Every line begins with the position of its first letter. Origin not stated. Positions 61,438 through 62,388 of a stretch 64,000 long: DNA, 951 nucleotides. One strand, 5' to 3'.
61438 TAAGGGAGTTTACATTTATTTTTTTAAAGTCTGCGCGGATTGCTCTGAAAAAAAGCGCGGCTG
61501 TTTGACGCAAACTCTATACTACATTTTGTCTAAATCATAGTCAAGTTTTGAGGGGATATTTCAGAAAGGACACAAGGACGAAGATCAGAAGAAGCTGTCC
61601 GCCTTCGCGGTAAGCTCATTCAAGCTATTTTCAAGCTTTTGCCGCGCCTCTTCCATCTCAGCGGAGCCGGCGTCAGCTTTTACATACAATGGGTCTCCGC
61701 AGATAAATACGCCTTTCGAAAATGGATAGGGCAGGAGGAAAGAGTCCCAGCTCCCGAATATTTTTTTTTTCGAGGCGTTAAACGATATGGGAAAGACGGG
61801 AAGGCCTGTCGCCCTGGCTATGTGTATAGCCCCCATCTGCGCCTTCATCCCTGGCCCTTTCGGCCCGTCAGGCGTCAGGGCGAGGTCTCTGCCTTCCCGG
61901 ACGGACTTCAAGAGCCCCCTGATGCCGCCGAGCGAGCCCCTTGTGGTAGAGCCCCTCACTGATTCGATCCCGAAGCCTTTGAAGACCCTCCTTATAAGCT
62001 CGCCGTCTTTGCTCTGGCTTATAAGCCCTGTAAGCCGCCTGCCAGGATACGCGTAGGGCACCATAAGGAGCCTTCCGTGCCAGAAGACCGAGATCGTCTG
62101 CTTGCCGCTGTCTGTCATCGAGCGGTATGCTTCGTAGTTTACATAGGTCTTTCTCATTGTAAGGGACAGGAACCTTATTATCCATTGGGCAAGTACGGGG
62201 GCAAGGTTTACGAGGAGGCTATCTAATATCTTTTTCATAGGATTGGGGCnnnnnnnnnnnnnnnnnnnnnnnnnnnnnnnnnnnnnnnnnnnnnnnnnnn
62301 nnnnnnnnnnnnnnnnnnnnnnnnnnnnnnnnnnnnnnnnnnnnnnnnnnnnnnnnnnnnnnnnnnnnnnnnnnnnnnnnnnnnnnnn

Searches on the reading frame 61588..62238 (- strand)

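Call 32: search_protein_families(library=pfam, proteins=[window:61588-62238:-], max_evalue=0.001)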
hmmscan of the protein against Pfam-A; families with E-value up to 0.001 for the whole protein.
window:61588-62238:- (217 aa): 1 family
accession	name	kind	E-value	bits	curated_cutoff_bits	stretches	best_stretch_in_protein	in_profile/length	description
PF04028.18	DUF374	-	3.1e-23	81.6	26.8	1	63-129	2-68/69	Domain of unknown function (DUF374)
